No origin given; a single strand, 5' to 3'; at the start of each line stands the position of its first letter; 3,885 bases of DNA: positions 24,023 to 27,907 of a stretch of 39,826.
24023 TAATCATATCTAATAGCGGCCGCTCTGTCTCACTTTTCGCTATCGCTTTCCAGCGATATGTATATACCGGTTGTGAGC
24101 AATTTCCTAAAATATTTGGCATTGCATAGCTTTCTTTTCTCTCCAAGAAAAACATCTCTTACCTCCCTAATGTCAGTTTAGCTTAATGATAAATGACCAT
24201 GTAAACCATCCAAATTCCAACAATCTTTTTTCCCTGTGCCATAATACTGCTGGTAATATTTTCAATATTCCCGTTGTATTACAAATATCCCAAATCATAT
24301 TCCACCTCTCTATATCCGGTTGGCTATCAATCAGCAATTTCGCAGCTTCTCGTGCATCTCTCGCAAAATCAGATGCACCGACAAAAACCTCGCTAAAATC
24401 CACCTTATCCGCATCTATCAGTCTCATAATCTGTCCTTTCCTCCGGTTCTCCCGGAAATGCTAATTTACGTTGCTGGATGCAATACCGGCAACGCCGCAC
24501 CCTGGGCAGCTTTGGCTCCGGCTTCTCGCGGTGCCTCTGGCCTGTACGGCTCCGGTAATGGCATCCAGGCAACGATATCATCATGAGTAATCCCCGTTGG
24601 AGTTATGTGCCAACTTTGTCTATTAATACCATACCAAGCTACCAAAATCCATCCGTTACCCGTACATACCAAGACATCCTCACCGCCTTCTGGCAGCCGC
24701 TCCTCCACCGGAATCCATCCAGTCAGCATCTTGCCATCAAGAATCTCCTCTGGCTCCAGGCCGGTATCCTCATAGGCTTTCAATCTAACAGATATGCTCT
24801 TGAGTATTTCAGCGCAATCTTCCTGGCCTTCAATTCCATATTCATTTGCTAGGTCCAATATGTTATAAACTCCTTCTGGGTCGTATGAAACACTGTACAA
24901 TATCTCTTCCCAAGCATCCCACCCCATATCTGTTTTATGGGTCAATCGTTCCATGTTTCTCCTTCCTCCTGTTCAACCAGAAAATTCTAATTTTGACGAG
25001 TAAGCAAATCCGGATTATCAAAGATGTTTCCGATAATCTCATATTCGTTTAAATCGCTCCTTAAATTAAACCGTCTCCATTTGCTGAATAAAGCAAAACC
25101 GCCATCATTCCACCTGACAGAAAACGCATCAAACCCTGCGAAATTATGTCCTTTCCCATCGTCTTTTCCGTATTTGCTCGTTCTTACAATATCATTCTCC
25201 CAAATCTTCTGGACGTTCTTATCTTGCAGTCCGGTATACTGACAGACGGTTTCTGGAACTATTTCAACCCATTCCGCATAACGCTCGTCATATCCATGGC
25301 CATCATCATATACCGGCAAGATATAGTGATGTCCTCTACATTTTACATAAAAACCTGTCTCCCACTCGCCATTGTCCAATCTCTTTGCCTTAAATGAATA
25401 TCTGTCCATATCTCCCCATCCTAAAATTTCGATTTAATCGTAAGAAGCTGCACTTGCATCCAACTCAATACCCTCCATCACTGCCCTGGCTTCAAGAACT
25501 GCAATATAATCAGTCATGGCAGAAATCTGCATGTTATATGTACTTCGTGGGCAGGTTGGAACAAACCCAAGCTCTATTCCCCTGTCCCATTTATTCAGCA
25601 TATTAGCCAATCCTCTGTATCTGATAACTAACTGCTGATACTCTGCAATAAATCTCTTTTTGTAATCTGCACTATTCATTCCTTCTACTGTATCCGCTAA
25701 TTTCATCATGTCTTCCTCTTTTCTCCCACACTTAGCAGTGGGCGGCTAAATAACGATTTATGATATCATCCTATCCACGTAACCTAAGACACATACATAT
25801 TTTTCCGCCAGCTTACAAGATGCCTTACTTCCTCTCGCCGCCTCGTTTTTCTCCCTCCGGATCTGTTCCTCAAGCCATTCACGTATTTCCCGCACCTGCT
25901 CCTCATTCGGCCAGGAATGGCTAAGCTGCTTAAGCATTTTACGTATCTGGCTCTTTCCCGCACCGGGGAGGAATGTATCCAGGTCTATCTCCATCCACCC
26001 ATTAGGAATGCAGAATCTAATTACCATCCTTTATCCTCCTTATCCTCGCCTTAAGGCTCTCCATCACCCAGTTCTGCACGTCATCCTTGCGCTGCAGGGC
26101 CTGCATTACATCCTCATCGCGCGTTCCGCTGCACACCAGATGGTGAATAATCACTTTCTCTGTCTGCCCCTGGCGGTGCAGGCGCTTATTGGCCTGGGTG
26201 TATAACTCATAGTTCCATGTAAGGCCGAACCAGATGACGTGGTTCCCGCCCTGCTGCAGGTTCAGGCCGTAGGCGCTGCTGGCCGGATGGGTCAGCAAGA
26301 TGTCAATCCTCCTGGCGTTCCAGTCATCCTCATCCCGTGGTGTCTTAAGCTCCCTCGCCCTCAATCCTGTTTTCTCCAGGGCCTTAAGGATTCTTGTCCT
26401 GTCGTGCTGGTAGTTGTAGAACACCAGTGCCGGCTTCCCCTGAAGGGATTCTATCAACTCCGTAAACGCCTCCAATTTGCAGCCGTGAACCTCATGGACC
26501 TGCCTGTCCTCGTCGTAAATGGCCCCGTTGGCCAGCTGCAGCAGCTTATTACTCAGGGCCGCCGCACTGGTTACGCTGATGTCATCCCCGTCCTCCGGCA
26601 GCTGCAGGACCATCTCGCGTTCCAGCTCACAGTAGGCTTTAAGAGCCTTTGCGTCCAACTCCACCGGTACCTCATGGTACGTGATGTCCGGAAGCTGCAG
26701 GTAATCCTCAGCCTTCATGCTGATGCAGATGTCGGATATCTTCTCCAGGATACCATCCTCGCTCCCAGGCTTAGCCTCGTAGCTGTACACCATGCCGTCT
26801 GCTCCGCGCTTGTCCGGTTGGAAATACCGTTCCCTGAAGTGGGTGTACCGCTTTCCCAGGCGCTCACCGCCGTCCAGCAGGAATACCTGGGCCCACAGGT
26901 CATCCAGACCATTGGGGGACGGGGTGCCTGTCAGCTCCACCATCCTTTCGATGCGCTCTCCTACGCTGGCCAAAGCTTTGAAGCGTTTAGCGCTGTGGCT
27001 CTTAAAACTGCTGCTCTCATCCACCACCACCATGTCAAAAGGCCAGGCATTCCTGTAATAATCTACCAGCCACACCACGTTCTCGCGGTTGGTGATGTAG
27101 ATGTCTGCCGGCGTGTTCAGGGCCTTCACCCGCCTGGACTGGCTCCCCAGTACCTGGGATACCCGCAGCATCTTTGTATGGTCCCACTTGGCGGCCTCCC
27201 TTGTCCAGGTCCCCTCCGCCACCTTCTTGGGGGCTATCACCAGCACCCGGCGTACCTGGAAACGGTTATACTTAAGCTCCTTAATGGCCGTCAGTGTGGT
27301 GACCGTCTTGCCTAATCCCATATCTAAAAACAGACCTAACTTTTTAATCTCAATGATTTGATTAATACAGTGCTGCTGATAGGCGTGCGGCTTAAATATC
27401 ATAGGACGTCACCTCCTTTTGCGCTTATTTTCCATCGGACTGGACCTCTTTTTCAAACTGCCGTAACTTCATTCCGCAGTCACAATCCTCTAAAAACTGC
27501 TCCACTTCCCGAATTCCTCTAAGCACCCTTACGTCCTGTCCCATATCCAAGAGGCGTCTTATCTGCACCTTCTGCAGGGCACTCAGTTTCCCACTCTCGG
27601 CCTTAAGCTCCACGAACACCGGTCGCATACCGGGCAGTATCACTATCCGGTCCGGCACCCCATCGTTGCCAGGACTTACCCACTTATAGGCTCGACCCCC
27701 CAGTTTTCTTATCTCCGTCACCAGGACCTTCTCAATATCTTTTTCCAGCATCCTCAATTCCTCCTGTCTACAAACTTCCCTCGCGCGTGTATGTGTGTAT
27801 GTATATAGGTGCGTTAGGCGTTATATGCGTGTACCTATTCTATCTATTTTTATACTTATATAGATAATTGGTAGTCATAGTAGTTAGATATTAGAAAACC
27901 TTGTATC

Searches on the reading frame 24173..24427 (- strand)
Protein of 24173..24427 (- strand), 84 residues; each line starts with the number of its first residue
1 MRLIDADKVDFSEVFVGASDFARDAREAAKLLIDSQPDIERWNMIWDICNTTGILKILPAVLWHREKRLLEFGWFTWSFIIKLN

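Call 20: search_protein_families(library=pfam, proteins=[window:24173-24427:-], max_evalue=0.01)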
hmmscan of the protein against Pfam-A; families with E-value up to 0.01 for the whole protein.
window:24173-24427:- (84 aa): 0 families

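Call 22: search_protein_families(library=phrogs, proteins=[window:24173-24427:-], max_evalue=0.001)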
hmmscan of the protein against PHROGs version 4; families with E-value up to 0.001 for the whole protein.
window:24173-24427:- (84 aa): 1 family
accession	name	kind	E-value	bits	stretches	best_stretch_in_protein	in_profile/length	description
phrog_20593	-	unknown function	5.6e-08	34.1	1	1-37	1-37/88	-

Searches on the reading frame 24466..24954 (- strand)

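Call 20: search_protein_families(library=pfam, proteins=[window:24466-24954:-], max_evalue=0.01)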
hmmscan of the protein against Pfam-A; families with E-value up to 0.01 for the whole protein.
window:24466-24954:- (162 aa): 1 family
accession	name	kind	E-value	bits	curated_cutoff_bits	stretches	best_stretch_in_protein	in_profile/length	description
PF04448.17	DUF551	-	2.6e-09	38.2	22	1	79-136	1-66/68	Protein of unknown function (DUF551)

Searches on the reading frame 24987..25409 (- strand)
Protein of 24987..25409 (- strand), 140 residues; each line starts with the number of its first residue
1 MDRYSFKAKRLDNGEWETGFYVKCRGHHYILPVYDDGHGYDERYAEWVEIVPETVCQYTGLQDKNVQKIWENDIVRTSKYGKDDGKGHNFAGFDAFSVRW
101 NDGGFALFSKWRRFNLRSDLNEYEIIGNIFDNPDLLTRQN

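Call 20: search_protein_families(library=pfam, proteins=[window:24987-25409:-], max_evalue=0.01)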
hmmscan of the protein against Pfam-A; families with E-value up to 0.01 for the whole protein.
window:24987-25409:- (140 aa): 1 family
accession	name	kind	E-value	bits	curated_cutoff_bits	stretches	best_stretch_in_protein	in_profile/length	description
PF09643.15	YopX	-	1.8e-14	54.3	22.4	1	46-136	41-127/128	YopX protein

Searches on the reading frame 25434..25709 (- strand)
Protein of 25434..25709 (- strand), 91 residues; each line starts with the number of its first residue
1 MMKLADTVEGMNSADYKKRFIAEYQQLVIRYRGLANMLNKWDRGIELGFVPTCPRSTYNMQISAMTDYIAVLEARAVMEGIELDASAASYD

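Call 20: search_protein_families(library=pfam, proteins=[window:25434-25709:-], max_evalue=0.01)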
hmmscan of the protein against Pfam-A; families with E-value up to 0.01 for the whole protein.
window:25434-25709:- (91 aa): 1 family
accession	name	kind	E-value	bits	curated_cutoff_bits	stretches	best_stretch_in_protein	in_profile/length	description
PF21825.2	crAss001_48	-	5.4e-18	65.1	24.8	1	15-77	2-60/61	crAss001_48 related protein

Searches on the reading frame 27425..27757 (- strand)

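Call 20: search_protein_families(library=pfam, proteins=[window:27425-27757:-], max_evalue=0.01)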
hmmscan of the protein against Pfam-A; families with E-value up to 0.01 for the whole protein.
window:27425-27757:- (110 aa): 1 family
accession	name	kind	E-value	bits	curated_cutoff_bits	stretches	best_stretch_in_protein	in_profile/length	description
PF08774.17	VRR_NUC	-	9.8e-05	22.8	23.8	1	30-81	60-114/116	VRR-NUC domain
